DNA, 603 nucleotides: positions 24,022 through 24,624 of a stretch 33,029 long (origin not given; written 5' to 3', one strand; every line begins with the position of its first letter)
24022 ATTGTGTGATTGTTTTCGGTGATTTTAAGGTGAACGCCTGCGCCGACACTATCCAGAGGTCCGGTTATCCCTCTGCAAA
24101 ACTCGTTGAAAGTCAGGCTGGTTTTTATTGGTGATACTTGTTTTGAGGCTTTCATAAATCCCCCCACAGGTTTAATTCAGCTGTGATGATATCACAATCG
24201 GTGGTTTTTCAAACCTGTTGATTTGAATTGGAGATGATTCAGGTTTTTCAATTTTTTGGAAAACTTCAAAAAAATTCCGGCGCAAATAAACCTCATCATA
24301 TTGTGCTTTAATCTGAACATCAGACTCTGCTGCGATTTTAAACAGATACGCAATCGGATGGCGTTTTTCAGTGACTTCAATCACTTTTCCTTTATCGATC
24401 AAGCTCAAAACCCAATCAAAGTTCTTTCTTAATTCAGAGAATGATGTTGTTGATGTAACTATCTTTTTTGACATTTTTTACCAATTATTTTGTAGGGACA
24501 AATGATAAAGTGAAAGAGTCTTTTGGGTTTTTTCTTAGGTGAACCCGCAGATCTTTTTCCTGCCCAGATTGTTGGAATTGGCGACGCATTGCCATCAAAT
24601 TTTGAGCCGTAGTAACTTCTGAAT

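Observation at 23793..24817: Tandem triplet of mutually paralogous Phd/YefM-like small genes with no recognisable toxin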

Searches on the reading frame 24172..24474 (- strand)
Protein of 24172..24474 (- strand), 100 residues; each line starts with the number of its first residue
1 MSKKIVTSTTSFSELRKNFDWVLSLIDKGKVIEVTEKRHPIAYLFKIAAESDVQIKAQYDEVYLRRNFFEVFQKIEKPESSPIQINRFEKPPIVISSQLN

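Call 3: search_protein_families(library=pfam, proteins=[window:24172-24474:-], max_evalue=10)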
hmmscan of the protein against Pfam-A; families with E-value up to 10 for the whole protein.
window:24172-24474:- (100 aa): 1 family
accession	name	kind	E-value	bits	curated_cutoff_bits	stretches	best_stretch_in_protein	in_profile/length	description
PF02604.26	PhdYeFM_antitox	-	4.5e-05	23.6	29.8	1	9-45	3-40/74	Antitoxin Phd_YefM, type II toxin-antitoxin system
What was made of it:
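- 24172..24474 (-): Gene B, 100 aa, basic (pI 9.2). This is the most Phd-like paralog. PF02604 E=4.5e-5 (call 3).
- On Phd/YefM antitoxin superfamily (PF02604): Window B gives E=4.5e-5 and 23.6 bits, below the 29.8-bit cut-off (call 3).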

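Call 4: search_protein_families(library=ncbifam, proteins=[window:24172-24474:-], max_evalue=10)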
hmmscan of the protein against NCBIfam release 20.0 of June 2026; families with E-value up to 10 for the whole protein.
window:24172-24474:- (100 aa): 0 families

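Call 46: search_protein_families(library=pfam, alignment_id=A5, max_evalue=1)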
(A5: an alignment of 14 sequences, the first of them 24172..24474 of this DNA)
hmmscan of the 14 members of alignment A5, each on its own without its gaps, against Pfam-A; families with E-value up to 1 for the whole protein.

A. member 1, window:24172-24474:- (100 aa): 1 family
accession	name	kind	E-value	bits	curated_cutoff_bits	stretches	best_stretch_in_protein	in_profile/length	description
PF02604.26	PhdYeFM_antitox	-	4.5e-05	23.6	29.8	1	9-45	3-40/74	Antitoxin Phd_YefM, type II toxin-antitoxin system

B. families by the number of members that match (of 14 scanned): 14 families
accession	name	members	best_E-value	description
PF02604.26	PhdYeFM_antitox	7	1.9e-09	Antitoxin Phd_YefM, type II toxin-antitoxin system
PF10438.15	Cyc-maltodext_C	3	0.0015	Cyclo-malto-dextrinase C-terminal domain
PF16531.10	SAS-6_N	3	0.04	Centriolar protein SAS N-terminal domain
PF13608.11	Potyvirid-P3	1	0.023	Protein P3 of Potyviral polyprotein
PF23376.1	Fn3_VIN3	1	0.025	VIN3-like, fibronectin type-III domain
PF09155.15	DUF1940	1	0.061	Domain of unknown function (DUF1940)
PF22948.1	MINAR1_N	1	0.12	MINAR1, N-terminal helical domain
PF08279.18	HTH_11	1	0.15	HTH domain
PF24438.1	IML1_N_fung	1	0.16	IML1, N-terminal, fungi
PF18191.6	PnpCD_PnpD_N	1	0.17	Hydroquinone 1,2-dioxygenase large subunit N-terminal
PF07175.16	Osteoregulin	1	0.17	Osteoregulin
PF20577.3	Phage_ORF5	1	0.19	Phage ORF5 protein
PF22576.2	Bfc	1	0.19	Transcriptional cofactor Bfc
PF14179.11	YppG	1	0.22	YppG-like protein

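Call 47: search_solved_structures(query=A5, max_evalue=10, show_alignments=2)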
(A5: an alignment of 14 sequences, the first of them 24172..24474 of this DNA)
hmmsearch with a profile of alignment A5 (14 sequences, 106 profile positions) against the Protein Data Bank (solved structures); distinct sequences matched with E-value up to 10: 7.
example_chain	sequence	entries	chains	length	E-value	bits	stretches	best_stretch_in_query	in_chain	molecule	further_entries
3hry_A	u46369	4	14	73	1.1e-05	28.6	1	11-83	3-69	Prevent host death protein | Antitoxin phd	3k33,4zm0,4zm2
3kh2_E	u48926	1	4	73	2e-05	27.8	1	11-83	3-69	Prevent host death protein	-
6jqy_A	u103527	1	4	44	0.0004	23.6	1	9-46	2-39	Antitoxin VapB46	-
3hs2_A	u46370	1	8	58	0.0012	22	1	11-52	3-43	Prevent host death protein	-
4zlx_A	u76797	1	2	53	0.0013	22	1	11-51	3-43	Antitoxin phd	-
3dbo_A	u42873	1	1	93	0.013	18.8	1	7-47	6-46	Uncharacterized protein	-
5zc2_B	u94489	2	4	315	0.35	14.2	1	27-71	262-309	p-hydroxyphenylacetate 3-hydroxylase, reductase component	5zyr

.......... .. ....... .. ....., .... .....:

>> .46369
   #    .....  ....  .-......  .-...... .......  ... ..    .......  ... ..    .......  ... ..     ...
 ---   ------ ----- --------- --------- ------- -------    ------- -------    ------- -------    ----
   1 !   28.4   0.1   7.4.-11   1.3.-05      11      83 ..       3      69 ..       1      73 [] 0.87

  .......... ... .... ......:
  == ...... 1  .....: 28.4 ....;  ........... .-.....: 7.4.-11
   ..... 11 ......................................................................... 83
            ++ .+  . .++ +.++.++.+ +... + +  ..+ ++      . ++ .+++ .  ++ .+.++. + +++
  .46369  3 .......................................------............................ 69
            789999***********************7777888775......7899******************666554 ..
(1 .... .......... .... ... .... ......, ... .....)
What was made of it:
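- On Phd/YefM antitoxin superfamily (PF02604): One HMMER alignment does extend over the Phd C-terminal helix (call 47), so this is not absolutely excluded.
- The family profile against the PDB finds Phd at E=1.1e-5 and VapB46 at E=4e-4 (call 47).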

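Call 50: search_protein_families(library=padloc, proteins=[window:24172-24474:-], max_evalue=0.1)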
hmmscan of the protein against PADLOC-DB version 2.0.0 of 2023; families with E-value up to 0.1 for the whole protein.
window:24172-24474:- (100 aa): 0 families

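Call 69: predict_structure(alignment_id=A8)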
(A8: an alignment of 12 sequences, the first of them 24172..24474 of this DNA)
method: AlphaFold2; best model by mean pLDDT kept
length: 100 residues; sequences in the alignment: 12
mean_pLDDT: 84.7   pTM: 0.75
mean pLDDT of the five models: 84.7, 83.4, 83.1, 81.9, 52.6
residues with pLDDT >= 90: 45; 70-90: 43; 50-70: 9; < 50: 3
segments of 3 or more residues with pLDDT < 50: 1-3
pLDDT, mean of each block of 10 residues (from residue 1): 67 91 90 89 83 82 90 81 89 84
secondary structure, 60 per line:
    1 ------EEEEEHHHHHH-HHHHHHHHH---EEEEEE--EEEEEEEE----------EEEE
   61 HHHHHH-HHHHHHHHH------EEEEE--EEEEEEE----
elements in order: E7-11 H12-17 H19-27 E31-36 E39-46 E57-60 H61-66 H68-76 E83-87 E90-96
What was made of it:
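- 24172..24474 (-): AF2 gives pLDDT 84.7 and pTM 0.75, with two beta-alpha-alpha-beta-beta modules (call 69).
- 24337..24456 (-): B module 1 (residues 7-46): beta1-alpha1-alpha2-beta2-beta3, the Phd/YefM N-domain. DSSP of the model (call 69).
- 24187..24306 (-): B module 2 (residues 57-96): a second beta-alpha-alpha-beta-beta module, a degenerate repeat of the Phd/YefM N-domain. DSSP (call 69).
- On Phd/YefM antitoxin superfamily (PF02604): AF2 model of B, pLDDT 84.7 (call 69). The region after module 1 is predicted as a second folded beta-alpha-alpha-beta-beta module (call 69).
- Its elements are E7-11 H12-17 H19-27 E31-36 E39-46, then E57-60 H61-66 H68-76 E83-87 E90-96 (call 69). The AF2 model of B is confident (call 69).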

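Call 73: fold_search(model_id=the predicted structure, library=pdb)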
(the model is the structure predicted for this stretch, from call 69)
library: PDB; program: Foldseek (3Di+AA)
matches with E <= 10: 316; with E <= 0.001: 0
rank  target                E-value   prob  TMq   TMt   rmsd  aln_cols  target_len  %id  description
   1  9n73_SM               2.4e-02  0.16  0.22  0.10  14.5       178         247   10  SSU processome maturation and disassembly, State G (released 2025-10-29)
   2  7d4i_5G               3.4e-02  0.14  0.20  0.11  14.8       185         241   11  Cryo-EM structure of 90S small ribosomal precursors complex with the DEAH-box RNA helicase Dhr1 (State F) (released 2021-10-06)
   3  7mqa_SM               4.4e-02  0.12  0.18  0.10  13.8       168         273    7  Cryo-EM structure of the human SSU processome, state post-A1 (released 2021-09-22)
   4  6lqr_5G               5.4e-02  0.18  0.25  0.13  14.2       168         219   10  Cryo-EM structure of 90S small subunit preribosomes in transition states (State C) (released 2020-09-16)
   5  6lqs_5G               6.6e-02  0.21  0.25  0.13  12.7       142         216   10  Cryo-EM structure of 90S small subunit preribosomes in transition states (State D) (released 2020-09-16)
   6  7mq8_SM               7.0e-02  0.09  0.18  0.09  13.9       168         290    7  Cryo-EM structure of the human SSU processome, state pre-A1 (released 2021-09-22)
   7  6jqy_D                8.0e-02  1.00  0.40  0.88   1.3        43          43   23  Crystal structure of N-terminal domain of VapB46 antitoxin from Mycobacterium tuberculosis (released 2020-04-08)
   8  2cxh                  9.8e-02  0.06  0.14  0.11  13.9       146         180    8  Crystal structure of probable ribosomal biogenesis protein from Aeropyrum pernix K1 (released 2005-12-29)
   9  6jqy_A                1.3e-01  0.99  0.41  0.86   1.2        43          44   23  Crystal structure of N-terminal domain of VapB46 antitoxin from Mycobacterium tuberculosis (released 2020-04-08)
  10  5o9e_A                1.3e-01  0.08  0.19  0.11  13.8       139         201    7  Crystal structure of the Imp4-Mpp10 complex from Chaetomium thermophilum (released 2017-08-30)
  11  5wlc_SM               1.6e-01  0.13  0.24  0.10  13.2       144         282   10  The complete structure of the small subunit processome (released 2017-09-27)
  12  6jqy_B                1.8e-01  0.99  0.39  0.87   0.7        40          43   25  Crystal structure of N-terminal domain of VapB46 antitoxin from Mycobacterium tuberculosis (released 2020-04-08)
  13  7r50_E                2.6e-01  0.16  0.29  0.08  14.4        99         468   12  Crystal structure of GMP reductase from mycobacterium smegmatis in complex with GMP. (released 2022-04-27)
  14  5g5x_A                2.6e-01  0.12  0.26  0.23  14.8       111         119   14  CBS domain tandem of site-2 protease from Archaeoglobus fulgidus in complex with llama Nanobody - nucleotide-bound for (released 2017-05-24)
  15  6em1_x                2.6e-01  0.05  0.17  0.09  15.1       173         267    8  State C (Nsa1-TAP Flag-Ytm1) - Visualizing the assembly pathway of nucleolar pre-60S ribosomes (released 2017-12-27)
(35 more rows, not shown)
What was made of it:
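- Closest known: Phd/YefM-family type II antitoxins. Same: One module of the predicted B structure superposes on VapB46, Phd and YefM N-domains (TMt up to 0.88, rmsd 1.2-1.9 A; call 73).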

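Call 81: fold_search(model_id=the predicted structure, library=viral)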
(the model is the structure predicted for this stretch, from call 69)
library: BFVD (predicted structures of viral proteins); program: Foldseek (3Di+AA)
matches with E <= 10: 347; with E <= 0.001: 1
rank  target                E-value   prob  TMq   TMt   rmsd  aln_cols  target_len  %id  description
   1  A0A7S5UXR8            4.9e-04  1.00  0.72  0.54   3.3        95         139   12  (no name in the UniProt tables at hand)
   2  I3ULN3                1.6e-02  0.92  0.34  0.47  13.9        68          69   15  (no name in the UniProt tables at hand)
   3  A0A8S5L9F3            1.0e-01  0.13  0.26  0.24  15.8       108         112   11  Fiber protein [Myoviridae sp. ctPuP5]
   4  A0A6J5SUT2            1.2e-01  0.33  0.26  0.27   9.3        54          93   18  Uncharacterized protein [uncultured Caudovirales phage]
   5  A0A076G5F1            1.8e-01  0.75  0.34  0.42   4.9        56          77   20  Uncharacterized protein [Pseudoalteromonas phage B8b]
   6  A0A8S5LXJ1            1.8e-01  0.47  0.46  0.31   6.7       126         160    6  Uncharacterized protein [Myoviridae sp. ctZgq1]
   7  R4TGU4                1.9e-01  0.10  0.22  0.19  14.5       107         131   13  PD-(D/E)XK nuclease [Halogranum tailed virus 1]
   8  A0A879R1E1            2.7e-01  0.69  0.39  0.62   8.1        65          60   12  Prevent-host-death protein [Synechococcus phage S-SRM01]
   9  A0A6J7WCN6            3.0e-01  0.06  0.19  0.16  12.4        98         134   17  Uncharacterized protein [uncultured Caudovirales phage]
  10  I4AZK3                3.5e-01  0.82  0.34  0.34   6.8        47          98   15  (no name in the UniProt tables at hand)
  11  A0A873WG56            4.5e-01  0.30  0.38  0.43  15.0        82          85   15  Uncharacterized protein [Synechococcus phage S-H38]
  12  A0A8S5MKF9            4.8e-01  0.82  0.33  0.29   3.3        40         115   20  Prevent host death protein Host Death, PHD, intrinsic [Siphoviridae sp. ctF7F8]
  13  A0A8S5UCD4            5.1e-01  0.30  0.37  0.28   6.6        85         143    5  Uncharacterized protein [Podoviridae sp. ctZkC8]
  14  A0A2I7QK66            5.5e-01  0.66  0.36  0.51   4.5        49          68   18  (no name in the UniProt tables at hand)
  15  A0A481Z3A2            5.5e-01  0.11  0.25  0.13   8.8        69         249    4  Uncharacterized protein [Pithovirus LCPAC103]
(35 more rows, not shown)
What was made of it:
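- A phage protein in BFVD matches the whole two-module model (E=4.9e-4, TMq 0.72, 95 columns; call 81).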

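Call 82: search_protein_families(library=phrogs, alignment_id=A5, max_evalue=0.1)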
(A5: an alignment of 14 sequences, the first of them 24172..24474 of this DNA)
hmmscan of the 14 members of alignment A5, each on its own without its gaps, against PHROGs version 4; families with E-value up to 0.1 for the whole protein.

A. member 1, window:24172-24474:- (100 aa): 2 families
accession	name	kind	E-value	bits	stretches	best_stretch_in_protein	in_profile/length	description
phrog_31964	-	unknown function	0.0048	17.9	1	9-41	7-39/90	-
phrog_375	-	moron, auxiliary metabolic gene and host takeover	0.029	15.2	1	10-36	7-34/74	Phd-like antitoxin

B. families by the number of members that match (of 14 scanned): 6 families
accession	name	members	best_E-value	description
phrog_375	-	5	5.2e-08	Phd-like antitoxin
phrog_31964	-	2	0.0048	-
phrog_11975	-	1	0.0018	-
phrog_10078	-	1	0.048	-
phrog_15985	-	1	0.077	-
phrog_2062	-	1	0.086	DNA polymerase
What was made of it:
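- PHROG 375 'Phd-like antitoxin' is hit by 5 of 14 members, best E=5e-8 (call 82).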

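Call 97: search_dna_similar(query=window:24172-24474:-, collection=phages, mode=protein, max_evalue=0.05, max_rows=15)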
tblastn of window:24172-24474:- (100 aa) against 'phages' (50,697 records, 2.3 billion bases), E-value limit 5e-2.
No match.

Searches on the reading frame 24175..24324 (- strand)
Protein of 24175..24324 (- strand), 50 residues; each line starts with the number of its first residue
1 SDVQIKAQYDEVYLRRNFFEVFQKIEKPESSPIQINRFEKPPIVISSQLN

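Call 55: search_protein_families(library=pfam, proteins=[window:24175-24324:-], max_evalue=10)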
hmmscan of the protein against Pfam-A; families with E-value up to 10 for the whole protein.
seq(50 aa): 0 families

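Call 57: search_solved_structures(query=A6, max_evalue=10, show_alignments=4)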
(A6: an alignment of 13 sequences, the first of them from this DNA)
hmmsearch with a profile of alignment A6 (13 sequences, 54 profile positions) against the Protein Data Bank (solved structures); distinct sequences matched with E-value up to 10: 3.
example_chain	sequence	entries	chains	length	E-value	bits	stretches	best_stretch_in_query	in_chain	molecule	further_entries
3wyi_A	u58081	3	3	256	0.16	14.8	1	12-34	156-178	Isoprenyl transferase | Undecaprenyl pyrophosphate synthase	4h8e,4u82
8t51_B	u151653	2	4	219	1.4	11.8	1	15-40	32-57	3.10C2 Fab light chain | Para.09 light chain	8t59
4krr_A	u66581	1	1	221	1.5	11.7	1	14-47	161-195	Wnt inhibitor of Dorsal protein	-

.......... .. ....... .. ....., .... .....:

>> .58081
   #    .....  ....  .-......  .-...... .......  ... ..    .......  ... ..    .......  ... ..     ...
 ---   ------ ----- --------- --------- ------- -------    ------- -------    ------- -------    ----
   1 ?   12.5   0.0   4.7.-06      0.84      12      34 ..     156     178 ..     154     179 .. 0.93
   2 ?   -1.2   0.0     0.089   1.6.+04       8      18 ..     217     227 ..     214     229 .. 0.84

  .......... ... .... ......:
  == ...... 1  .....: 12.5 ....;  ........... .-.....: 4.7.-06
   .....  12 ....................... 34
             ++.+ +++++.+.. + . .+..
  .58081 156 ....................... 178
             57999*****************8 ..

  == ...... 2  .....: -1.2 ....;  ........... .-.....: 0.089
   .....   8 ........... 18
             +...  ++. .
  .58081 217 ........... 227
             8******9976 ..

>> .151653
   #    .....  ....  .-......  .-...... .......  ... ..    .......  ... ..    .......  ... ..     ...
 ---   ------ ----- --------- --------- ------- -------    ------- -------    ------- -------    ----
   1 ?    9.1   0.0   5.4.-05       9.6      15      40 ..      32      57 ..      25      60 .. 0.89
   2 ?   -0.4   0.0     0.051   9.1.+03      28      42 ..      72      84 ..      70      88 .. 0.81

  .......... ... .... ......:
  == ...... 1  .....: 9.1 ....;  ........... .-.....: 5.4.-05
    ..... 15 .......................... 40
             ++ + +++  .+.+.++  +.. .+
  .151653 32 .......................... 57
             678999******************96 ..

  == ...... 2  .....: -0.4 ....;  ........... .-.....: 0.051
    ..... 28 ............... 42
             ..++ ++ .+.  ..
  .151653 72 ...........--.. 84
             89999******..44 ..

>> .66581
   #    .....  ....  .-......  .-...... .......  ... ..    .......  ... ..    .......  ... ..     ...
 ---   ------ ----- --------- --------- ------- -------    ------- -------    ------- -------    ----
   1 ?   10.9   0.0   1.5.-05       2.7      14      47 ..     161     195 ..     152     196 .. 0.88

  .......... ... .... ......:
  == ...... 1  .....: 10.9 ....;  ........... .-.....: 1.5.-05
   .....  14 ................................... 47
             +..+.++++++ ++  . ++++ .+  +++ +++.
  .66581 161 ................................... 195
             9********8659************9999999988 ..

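Call 64: search_solved_structures(query=A9, max_evalue=10, show_alignments=5)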
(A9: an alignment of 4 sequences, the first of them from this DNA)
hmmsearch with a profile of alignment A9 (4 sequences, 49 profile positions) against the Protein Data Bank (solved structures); distinct sequences matched with E-value up to 10: 1.
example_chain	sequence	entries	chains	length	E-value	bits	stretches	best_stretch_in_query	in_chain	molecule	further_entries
4cw5_A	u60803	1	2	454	0.22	14.4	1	11-41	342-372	DFNA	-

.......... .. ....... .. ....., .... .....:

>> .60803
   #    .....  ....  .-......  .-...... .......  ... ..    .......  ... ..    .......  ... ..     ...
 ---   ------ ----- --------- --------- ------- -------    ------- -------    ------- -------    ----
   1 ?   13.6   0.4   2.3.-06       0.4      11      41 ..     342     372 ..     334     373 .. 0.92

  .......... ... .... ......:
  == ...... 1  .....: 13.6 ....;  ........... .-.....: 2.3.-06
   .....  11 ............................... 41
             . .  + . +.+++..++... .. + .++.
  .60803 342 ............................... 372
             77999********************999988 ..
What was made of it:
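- C-half profiles find no Phd/YefM chain in the PDB by HMMER (calls 57, 64).
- Tried and rejected: C-half profiles against the PDB by HMMER found no Phd/YefM chain (calls 57, 64).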

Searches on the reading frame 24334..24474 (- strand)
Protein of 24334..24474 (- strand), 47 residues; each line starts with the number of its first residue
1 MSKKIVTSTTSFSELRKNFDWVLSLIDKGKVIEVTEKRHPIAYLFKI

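Call 59: find_homologous_proteins(query=A7, max_evalue=10)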
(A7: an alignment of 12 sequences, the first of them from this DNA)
Query A7 (12 sequences): 72 candidates shared short words with the query, none scored E <= 10.
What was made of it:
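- Tried and rejected: The word-indexed search with the N-half profile returned nothing, not even the family itself, so it was uninformative (call 59).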
